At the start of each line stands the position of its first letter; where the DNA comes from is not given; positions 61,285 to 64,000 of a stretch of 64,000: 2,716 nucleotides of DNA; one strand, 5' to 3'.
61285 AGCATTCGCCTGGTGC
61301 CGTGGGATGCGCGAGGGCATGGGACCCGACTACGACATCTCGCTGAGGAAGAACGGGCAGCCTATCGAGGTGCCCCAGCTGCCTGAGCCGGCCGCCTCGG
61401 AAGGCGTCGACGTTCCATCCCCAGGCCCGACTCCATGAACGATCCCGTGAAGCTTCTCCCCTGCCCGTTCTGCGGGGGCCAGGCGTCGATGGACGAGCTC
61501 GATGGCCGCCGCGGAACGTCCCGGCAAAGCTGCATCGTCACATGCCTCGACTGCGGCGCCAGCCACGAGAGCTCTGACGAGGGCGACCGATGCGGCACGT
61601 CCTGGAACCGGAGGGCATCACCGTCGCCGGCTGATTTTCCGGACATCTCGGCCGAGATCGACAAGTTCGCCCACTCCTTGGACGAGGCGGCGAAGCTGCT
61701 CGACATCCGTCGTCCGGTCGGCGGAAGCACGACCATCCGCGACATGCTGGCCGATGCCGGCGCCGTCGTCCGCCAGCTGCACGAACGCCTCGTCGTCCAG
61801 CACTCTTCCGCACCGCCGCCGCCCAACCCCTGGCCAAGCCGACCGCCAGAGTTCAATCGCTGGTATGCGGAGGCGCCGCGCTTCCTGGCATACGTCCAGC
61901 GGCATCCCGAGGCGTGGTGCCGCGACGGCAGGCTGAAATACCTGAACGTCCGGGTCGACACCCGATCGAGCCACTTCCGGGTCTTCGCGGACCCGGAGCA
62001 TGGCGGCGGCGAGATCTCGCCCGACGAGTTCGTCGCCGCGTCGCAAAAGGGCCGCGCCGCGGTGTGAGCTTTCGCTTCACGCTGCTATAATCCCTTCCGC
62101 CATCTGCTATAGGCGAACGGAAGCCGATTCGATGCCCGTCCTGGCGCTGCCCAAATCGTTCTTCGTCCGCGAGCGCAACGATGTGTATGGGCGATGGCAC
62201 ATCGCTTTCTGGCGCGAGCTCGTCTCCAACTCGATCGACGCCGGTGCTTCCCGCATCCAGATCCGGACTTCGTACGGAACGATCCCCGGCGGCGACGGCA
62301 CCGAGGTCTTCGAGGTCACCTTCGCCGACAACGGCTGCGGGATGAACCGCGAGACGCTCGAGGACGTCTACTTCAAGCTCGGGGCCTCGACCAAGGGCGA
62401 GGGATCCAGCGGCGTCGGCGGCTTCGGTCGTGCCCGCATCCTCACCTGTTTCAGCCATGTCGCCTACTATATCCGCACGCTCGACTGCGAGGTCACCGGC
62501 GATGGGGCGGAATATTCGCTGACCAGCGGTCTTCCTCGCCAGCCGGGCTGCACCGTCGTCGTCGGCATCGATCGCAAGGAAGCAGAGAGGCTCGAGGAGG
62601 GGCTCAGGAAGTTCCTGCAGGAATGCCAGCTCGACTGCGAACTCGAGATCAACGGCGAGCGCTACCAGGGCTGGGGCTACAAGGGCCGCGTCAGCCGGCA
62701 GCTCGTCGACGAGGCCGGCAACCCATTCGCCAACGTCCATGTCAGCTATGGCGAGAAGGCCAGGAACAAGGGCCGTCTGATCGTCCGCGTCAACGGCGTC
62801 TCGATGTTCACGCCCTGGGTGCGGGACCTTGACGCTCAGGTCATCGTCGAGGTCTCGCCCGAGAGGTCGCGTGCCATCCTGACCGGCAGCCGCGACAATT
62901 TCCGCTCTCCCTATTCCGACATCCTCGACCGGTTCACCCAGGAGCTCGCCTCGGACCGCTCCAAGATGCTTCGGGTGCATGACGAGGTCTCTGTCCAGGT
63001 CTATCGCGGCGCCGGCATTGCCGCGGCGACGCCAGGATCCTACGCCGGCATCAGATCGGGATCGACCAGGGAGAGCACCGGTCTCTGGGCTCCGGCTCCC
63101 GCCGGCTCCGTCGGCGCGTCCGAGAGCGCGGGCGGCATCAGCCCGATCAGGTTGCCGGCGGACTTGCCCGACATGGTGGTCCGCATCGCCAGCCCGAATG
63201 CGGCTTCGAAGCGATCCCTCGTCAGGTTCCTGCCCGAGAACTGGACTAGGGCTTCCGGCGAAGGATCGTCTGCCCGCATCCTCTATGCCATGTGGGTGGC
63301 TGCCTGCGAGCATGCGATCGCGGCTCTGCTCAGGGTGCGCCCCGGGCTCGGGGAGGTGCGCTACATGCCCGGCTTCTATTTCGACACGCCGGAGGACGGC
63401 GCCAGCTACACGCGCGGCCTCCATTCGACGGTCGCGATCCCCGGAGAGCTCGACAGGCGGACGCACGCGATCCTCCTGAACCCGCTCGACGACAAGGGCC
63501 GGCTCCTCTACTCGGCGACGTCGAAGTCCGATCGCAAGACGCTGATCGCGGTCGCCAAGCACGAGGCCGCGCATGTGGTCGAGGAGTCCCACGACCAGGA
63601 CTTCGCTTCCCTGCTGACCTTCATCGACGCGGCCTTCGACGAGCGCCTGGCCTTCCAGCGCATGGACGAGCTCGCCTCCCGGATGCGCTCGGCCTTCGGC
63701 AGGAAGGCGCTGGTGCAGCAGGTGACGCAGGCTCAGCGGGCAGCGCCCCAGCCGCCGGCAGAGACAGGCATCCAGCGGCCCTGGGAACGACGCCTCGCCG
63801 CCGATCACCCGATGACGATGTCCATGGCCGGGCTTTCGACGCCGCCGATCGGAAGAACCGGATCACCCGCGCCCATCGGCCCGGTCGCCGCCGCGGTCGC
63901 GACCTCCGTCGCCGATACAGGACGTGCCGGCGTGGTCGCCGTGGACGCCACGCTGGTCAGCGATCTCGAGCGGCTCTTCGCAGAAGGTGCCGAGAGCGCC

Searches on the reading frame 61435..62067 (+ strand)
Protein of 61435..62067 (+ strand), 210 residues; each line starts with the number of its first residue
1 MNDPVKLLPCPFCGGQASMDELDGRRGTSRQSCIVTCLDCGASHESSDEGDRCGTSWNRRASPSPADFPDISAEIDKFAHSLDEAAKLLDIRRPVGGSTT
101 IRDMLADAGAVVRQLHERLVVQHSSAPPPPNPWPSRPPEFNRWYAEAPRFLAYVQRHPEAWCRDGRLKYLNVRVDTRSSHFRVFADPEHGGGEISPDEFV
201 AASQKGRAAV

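Call 101: search_protein_families(library=pfam, proteins=[window:61435-62067:+], max_evalue=0.001)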
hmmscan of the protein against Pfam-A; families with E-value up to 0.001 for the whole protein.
window:61435-62067:+ (210 aa): 1 family
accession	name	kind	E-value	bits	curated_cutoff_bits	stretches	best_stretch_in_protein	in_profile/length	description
PF14354.12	Lar_restr_allev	-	2e-11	44.4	28.6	1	6-61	2-58/58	Restriction alleviation protein Lar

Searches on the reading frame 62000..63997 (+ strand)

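Call 14: search_protein_families(library=phrogs, proteins=[window:62000-63997:+], max_evalue=0.00001)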
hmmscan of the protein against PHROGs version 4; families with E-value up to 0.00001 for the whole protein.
window:62000-63997:+ (666 aa): 1 family
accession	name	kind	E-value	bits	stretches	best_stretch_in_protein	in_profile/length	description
phrog_6203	-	unknown function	2.1e-06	27.6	1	73-135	32-85/644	-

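Call 15: search_protein_families(library=pfam, proteins=[window:62000-63997:+], max_evalue=0.0001)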
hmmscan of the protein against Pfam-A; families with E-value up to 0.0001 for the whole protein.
window:62000-63997:+ (666 aa): 2 families
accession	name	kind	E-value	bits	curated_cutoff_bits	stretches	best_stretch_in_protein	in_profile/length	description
PF13589.12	HATPase_c_3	-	3.5e-08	34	25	1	73-144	9-75/137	Histidine kinase-, DNA gyrase B-, and HSP90-like ATPase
PF02518.31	HATPase_c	-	1.1e-05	26.2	26.4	1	72-140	11-76/111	Histidine kinase-, DNA gyrase B-, and HSP90-like ATPase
